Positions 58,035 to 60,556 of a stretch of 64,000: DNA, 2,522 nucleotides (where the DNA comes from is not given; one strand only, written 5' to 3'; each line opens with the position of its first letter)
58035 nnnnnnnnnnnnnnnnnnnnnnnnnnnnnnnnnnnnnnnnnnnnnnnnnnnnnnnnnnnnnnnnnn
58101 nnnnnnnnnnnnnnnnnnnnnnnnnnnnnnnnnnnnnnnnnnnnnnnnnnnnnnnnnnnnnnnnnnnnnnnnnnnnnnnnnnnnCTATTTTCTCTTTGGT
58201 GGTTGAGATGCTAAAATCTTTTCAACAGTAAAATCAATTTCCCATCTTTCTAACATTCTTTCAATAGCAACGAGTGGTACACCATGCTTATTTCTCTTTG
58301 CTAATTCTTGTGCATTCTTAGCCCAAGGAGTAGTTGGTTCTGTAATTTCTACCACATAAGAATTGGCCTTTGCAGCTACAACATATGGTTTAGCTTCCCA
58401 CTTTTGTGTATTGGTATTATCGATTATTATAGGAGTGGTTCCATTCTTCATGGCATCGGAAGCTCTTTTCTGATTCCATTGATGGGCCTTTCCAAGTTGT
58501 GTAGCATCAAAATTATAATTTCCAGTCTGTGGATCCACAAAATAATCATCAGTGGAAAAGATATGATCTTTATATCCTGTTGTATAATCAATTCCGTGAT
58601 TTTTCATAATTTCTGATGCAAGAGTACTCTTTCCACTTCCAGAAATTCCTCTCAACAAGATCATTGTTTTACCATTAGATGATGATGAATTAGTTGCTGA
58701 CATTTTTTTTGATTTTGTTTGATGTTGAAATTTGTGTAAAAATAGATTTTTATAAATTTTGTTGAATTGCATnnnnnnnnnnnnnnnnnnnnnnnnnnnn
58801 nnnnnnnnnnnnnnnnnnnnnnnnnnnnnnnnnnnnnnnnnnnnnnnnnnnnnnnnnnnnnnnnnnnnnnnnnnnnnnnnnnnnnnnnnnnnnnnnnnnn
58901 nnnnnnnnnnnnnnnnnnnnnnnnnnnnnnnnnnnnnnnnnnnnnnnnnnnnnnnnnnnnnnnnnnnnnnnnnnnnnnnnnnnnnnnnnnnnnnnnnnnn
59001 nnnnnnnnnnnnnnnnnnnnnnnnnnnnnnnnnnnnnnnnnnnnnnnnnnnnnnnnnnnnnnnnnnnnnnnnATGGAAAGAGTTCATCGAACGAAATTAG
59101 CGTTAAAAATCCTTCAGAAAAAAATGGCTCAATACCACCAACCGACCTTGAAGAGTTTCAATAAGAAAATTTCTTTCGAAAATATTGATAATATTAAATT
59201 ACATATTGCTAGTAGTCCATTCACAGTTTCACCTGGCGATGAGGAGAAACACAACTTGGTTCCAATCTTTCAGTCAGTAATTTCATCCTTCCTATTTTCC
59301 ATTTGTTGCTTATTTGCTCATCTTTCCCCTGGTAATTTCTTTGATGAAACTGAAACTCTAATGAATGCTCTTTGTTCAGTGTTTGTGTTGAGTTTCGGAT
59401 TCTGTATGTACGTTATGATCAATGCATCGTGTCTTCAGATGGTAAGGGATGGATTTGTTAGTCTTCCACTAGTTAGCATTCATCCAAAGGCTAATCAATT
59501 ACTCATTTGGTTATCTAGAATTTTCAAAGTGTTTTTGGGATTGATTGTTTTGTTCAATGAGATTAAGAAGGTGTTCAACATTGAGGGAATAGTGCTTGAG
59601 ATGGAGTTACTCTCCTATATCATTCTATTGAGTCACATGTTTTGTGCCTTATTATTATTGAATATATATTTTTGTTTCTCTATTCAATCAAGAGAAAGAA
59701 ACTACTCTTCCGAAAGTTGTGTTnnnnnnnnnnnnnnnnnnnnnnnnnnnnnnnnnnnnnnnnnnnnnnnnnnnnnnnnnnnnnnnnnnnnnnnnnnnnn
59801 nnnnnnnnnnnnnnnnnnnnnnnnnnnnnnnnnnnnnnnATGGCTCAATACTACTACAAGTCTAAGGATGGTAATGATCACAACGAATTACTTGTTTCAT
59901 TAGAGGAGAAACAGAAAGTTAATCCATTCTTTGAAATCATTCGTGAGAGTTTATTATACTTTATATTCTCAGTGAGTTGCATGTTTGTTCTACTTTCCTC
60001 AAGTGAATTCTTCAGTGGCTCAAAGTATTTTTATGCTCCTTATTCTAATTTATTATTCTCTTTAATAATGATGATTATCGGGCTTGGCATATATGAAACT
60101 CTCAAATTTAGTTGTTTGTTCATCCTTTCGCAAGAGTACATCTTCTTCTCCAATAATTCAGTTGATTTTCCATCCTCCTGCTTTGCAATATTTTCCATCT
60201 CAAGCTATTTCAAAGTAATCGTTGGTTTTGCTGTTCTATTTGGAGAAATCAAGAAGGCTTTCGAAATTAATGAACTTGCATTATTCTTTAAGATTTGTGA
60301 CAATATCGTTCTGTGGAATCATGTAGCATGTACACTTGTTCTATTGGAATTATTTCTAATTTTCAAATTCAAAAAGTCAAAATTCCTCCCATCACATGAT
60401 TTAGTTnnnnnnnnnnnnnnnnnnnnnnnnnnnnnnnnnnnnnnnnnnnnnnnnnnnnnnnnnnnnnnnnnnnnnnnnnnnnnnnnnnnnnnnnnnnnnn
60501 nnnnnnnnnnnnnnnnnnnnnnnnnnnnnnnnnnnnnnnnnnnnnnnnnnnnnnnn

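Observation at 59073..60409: Tandem pair of paralogous small membrane proteins with a conserved start context and no known family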

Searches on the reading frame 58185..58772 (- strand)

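Call 4: search_protein_families(library=pfam, proteins=[window:58185-58772:-], max_evalue=1)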
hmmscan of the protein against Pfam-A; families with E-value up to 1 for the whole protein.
window:58185-58772:- (195 aa): 27 families (the best 25 are shown)
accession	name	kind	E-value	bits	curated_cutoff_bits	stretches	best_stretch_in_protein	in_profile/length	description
PF13671.12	AAA_33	-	5.9e-19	69.2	27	1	37-177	1-140/143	AAA domain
PF13238.12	AAA_18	-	2.8e-05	25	29.4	1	38-122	1-82/128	AAA domain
PF24883.2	NPHP3_N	-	0.0021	18.7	24.8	1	26-58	14-45/164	Nephrocystin 3, N-terminal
PF13191.12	AAA_16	-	0.0022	19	32.6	1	31-62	20-51/167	AAA ATPase domain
PF19263.5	DUF5906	-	0.0025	18.9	27.6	1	40-131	1-94/114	Family of unknown function (DUF5906)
PF03215.21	Rad17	-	0.004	17.6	23.8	1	9-72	20-82/186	Rad17 P-loop domain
PF08433.16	KTI12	-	0.0052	16.8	22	1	37-135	3-94/271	Chromatin associated protein KTI12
PF06414.18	Zeta_toxin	-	0.0055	16.6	22.3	1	29-145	10-128/199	Zeta toxin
PF00931.28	NB-ARC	-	0.0059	16.3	23.5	1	32-59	15-42/248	NB-ARC domain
PF02367.23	TsaE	-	0.0067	16.8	26.6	1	22-108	8-92/128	Threonylcarbamoyl adenosine biosynthesis protein TsaE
PF13173.12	AAA_14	-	0.017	15.5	27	1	36-74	3-28/129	AAA domain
PF13401.12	AAA_22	-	0.02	15.6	27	1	34-68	4-33/130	AAA domain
PF13207.12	AAA_17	-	0.02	15.6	27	1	42-63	2-23/136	AAA domain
PF13555.12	AAA_29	-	0.029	14.6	27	1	34-51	23-38/61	P-loop containing region of AAA domain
PF05729.18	NACHT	-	0.031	14.5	26.7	1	37-58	2-23/167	NACHT domain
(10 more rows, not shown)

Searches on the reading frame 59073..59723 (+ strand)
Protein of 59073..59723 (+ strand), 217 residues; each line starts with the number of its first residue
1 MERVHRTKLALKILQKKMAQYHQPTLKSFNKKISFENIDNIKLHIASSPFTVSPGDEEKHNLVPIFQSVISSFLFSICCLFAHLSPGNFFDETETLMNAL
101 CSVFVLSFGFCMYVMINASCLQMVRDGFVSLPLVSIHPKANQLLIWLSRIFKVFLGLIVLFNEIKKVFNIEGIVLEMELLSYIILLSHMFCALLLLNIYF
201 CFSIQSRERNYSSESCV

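Call 4: search_protein_families(library=pfam, proteins=[window:59073-59723:+], max_evalue=1)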
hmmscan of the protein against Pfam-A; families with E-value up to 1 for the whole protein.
window:59073-59723:+ (217 aa): 0 families

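Call 13: find_homologous_proteins(query=window:59124-59723:+, max_evalue=0.01)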
Query window:59124-59723:+ (200 aa): 1 proteins with E <= 0.01 among 152 candidates.
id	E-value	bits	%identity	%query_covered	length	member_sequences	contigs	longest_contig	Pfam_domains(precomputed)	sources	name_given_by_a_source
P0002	3.5e-125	433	100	100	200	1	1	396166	-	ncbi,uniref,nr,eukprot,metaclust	ncbi:predicted protein [Naegleria gruberi]|uniref:Predicted protein n=1 Tax=Naegleria gruberi TaxID=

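Call 21: search_protein_families(library=ncbifam, proteins=[window:59124-59723:+], max_evalue=10)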
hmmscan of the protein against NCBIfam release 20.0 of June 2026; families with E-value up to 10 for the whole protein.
window:59124-59723:+ (200 aa): 0 families

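Call 22: search_solved_structures(query=A1, max_evalue=10)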
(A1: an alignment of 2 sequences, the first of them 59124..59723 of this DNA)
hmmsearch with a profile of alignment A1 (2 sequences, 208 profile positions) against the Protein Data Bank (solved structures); distinct sequences matched with E-value up to 10: 0.
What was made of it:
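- Pfam, NCBIfam and a PDB profile search gave nothing (calls 4, 21, 22).
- Tried and rejected: Pfam, NCBIfam and PDB sequence searches gave no hits (calls 4, 21, 22).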

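Call 23: find_encoding_contigs(protein=P0002, flank=6000, max_places=4)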
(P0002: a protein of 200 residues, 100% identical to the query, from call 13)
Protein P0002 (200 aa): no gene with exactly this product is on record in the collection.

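Call 27: predict_structure(alignment_id=A1)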
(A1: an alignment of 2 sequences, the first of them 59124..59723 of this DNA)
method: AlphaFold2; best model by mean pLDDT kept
length: 200 residues; sequences in the alignment: 2
mean_pLDDT: 43.3   pTM: 0.27
mean pLDDT of the five models: 43.3, 41.6, 41.1, 40.2, 39.9
residues with pLDDT >= 90: 0; 70-90: 0; 50-70: 71; < 50: 129
segments of 3 or more residues with pLDDT < 50: 1-81, 97-124, 186-200
pLDDT, mean of each block of 10 residues (from residue 1): 29 31 28 31 33 38 39 42 51 49 43 38 50 53 58 53 57 55 49 39
secondary structure, 60 per line:
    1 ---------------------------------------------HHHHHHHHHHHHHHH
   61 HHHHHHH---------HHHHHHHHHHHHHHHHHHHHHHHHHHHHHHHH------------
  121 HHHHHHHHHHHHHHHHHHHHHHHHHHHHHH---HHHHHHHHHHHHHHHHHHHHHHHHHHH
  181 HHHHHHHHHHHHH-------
elements in order: H46-67 H77-108 H121-150 H154-193
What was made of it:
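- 59124..59726 (+): Gene A: 200-aa protein with 4 predicted TM helices. It is the N. gruberi 'predicted protein' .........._68872 / XP_002675866.1 / D2VJ15. An upstream in-frame ATG at 59073 would add 17 aa. AF2 helices are 46-67, 77-108, 121-150 and 154-193 (call 27).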

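Call 29: search_protein_representatives(alignment_id=A1)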
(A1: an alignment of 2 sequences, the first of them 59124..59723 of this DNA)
Query: 2 sequences, 208 profile positions. Proteins with E-value up to 0.001 (for the whole library): 2; up to 1e-10: 2; up to 1e-30: 2. The best 2 are listed.
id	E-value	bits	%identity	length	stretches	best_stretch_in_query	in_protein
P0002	1.2e-104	364.7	-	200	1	1-208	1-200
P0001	3.2e-89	314.3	-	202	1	1-208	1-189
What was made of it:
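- On Taxonomically restricted (orphan) gene: The exhaustive profile search returned only A and B (call 29).
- The exhaustive HMMER profile search of 1.84e9 representatives returned only A and B (call 29). There are no homologues anywhere (call 29). The profile search of 1.84e9 proteins gave nothing at E<=0.001 (call 29).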

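Call 30: find_related_loci(query=A1, collection=metagenome_contigs, flank=10000)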
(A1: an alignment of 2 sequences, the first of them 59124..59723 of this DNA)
Query A1 (200 aa) in metagenome_contigs; peptide patterns used: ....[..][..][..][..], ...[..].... (x = any residue, [..] = any of these).
364 stretches matched a pattern, but none encodes a relative of the query by tblastn (E <= 1e-3).

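Call 45: find_related_loci(query=A1, collection=viral_contigs, flank=5000)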
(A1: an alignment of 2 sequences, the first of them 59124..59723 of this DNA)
Query A1 (200 aa) in viral_contigs; peptide patterns used: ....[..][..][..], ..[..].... (x = any residue, [..] = any of these).
407 stretches matched a pattern, but none encodes a relative of the query by tblastn (E <= 1e-3).
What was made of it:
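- Tried and rejected: JGI metagenome and IMG/VR scans with peptide patterns gave nothing (calls 30, 45).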

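Call 67: fold_search(model_id=the predicted structure, library=pdb)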
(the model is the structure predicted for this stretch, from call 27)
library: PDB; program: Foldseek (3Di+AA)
matches with E <= 10: 49; with E <= 0.001: 0
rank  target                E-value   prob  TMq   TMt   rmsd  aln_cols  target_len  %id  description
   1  1k04                  3.2e-01  0.75  0.35  0.47  17.7       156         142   10  Crystal Structure of the Focal Adhesion Targeting Domain of Focal Adhesion Kinase (released 2002-01-30)
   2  4xef_D                5.6e-01  0.72  0.36  0.51  13.6       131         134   12  Pyk2-FAT complexed with Leupaxin LD motif LD1 (released 2015-12-23)
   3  7w8b                  7.2e-01  0.44  0.36  0.47  18.9       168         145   11  Crystal Structure of human Focal Adhesion Targeting (FAT) domain of the Focal Adhesion Kinase (released 2023-07-05)
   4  7w7z                  8.7e-01  0.51  0.36  0.48  17.6       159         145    9  Crystal Structure of human Focal Adhesion Targeting (FAT) domain of the Focal Adhesion Kinase (released 2022-12-21)
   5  5f28_E                1.0e+00  0.47  0.31  0.47  11.0       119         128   10  Crystal structure of FAT domain of Focal Adhesion Kinase (FAK) bound to the transcription factor MEF2C (released 2016-07-13)
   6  1ow6_A                1.6e+00  0.28  0.34  0.47  14.7       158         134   10  Paxillin LD4 motif bound to the Focal Adhesion Targeting (FAT) domain of the Focal Adhesion Kinase (released 2003-10-21)
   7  6bz3_A                2.2e+00  0.33  0.35  0.53   8.5       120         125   10  Complex structure of FAK FAT domain and DCC P3 motif (released 2018-04-04)
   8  1ow6_B                2.4e+00  0.25  0.33  0.47   9.7       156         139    8  Paxillin LD4 motif bound to the Focal Adhesion Targeting (FAT) domain of the Focal Adhesion Kinase (released 2003-10-21)
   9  3s9o_C                2.4e+00  0.25  0.36  0.49   9.1       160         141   10  The Focal Adhesion Targeting (FAT) domain of the Focal Adhesion Kinase showing N-terminal interactions in cis (released 2012-06-06)
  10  4xef_A                2.5e+00  0.28  0.36  0.51  13.7       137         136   12  Pyk2-FAT complexed with Leupaxin LD motif LD1 (released 2015-12-23)
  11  3s9o_A                2.7e+00  0.23  0.35  0.48   9.2       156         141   10  The Focal Adhesion Targeting (FAT) domain of the Focal Adhesion Kinase showing N-terminal interactions in cis (released 2012-06-06)
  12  3gm3                  2.9e+00  0.30  0.37  0.53  13.7       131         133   12  Crystal Structure of the Focal Adhesion Targeting (FAT) Domain of Pyk2 (released 2009-05-05)
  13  9fqr_D7               2.9e+00  0.08  0.24  0.25  41.0       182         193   10  96-nm repeat of axonemal doublet microtubules from bovine sperm (released 2025-03-26)
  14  8uoq_1                3.2e+00  0.03  0.17  0.09  30.4       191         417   12  Composite map of PIC_delta_TFIIK form2 (released 2024-10-23)
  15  3u3f_C                3.5e+00  0.33  0.34  0.52   6.0        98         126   11  Structural basis for the interaction of Pyk2 PAT domain with paxillin LD motifs (released 2012-10-24)
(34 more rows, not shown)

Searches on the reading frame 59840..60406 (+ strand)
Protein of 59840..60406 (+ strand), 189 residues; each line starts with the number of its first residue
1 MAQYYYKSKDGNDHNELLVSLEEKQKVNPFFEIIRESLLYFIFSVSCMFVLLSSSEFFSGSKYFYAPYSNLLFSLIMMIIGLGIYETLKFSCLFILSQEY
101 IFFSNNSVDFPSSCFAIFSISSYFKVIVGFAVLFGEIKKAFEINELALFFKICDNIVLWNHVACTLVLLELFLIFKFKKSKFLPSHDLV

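Call 4: search_protein_families(library=pfam, proteins=[window:59840-60406:+], max_evalue=1)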
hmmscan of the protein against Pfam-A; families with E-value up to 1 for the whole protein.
window:59840-60406:+ (189 aa): 0 families

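Call 8: find_encoding_contigs(protein=window:59840-60406:+, flank=10000, max_places=5)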
Protein window:59840-60406:+ (189 aa): no gene with exactly this product is on record in the collection.

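Call 9: find_homologous_proteins(query=window:59840-60406:+, max_evalue=0.01)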
Query window:59840-60406:+ (189 aa): 1 proteins with E <= 0.01 among 434 candidates.
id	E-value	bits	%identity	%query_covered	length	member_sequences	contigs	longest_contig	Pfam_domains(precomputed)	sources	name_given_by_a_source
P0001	1.1e-111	389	98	100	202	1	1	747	-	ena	-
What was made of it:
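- The word-indexed search of 5.8e9 proteins returned only self or near-self (calls 9, 13).
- Tried and rejected: Word-indexed searches with A and with B returned only self or near-self (calls 9, 13).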

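Call 11: find_encoding_contigs(protein=P0001, flank=10000)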
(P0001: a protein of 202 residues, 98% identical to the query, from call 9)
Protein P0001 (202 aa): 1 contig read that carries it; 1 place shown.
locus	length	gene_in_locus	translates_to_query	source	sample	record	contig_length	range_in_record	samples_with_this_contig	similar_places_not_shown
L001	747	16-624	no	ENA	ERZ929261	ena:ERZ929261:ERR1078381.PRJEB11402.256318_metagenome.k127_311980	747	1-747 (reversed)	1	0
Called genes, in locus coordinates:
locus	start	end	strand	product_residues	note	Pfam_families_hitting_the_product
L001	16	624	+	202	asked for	-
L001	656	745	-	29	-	?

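Call 20: list_cluster_members(proteins=[P0002, window:59840-60406:+])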
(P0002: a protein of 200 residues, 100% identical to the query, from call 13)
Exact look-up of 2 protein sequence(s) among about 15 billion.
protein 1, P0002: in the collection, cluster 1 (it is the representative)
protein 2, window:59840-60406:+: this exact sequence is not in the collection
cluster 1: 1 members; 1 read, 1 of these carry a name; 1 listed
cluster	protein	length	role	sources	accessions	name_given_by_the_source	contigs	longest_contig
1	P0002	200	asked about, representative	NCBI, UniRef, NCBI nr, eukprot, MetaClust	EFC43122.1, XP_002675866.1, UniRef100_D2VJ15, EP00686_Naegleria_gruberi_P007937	predicted protein [Naegleria gruberi] | Predicted protein n=1 Tax=Naegleria gruberi TaxID=5762 RepID=D2VJ15_NAEGR | uncharacterized protein NAEGRDRAFT_68872 [Naegleria gruberi]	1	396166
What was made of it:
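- Organism and identity of A: calls 13, 20.
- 59840..60409 (+): Gene B: 189-aa paralogue with 4 predicted TM helices, not found in the reference proteome. The exact sequence is not in the collection (calls 8, 20).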

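Call 21: search_protein_families(library=ncbifam, proteins=[window:59840-60406:+], max_evalue=10)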
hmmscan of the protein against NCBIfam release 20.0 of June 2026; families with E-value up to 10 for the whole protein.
window:59840-60406:+ (189 aa): 0 families

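Call 58: predict_structure(alignment_id=A3)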
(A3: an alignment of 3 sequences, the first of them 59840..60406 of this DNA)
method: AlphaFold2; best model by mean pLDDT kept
length: 189 residues; sequences in the alignment: 3
mean_pLDDT: 43.8   pTM: 0.27
mean pLDDT of the five models: 43.8, 42.7, 42.3, 42.3, 41.7
residues with pLDDT >= 90: 0; 70-90: 0; 50-70: 21; < 50: 168
segments of 3 or more residues with pLDDT < 50: 1-42, 48-131, 133-141, 143-153, 175-189
pLDDT, mean of each block of 10 residues (from residue 1): 31 35 39 47 49 44 46 49 44 40 38 42 45 47 48 49 51 48 37
secondary structure, 60 per line:
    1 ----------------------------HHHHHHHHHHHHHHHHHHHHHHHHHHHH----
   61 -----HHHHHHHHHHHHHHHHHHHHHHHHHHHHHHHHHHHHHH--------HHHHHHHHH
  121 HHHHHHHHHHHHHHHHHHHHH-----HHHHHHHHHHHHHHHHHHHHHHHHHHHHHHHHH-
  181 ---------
elements in order: H29-56 H66-103 H112-141 H147-179
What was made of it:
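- Structure models are of low confidence (pLDDT 43-44; calls 27, 58), so fold and function remain open.
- Tried and rejected: The two AlphaFold2 runs gave pLDDT 43.3 and 43.8, so only secondary structure is usable (calls 27, 58).
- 59840..60409 (+): AF2 helices are 29-56, 66-103, 112-141 and 147-179 (call 58).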
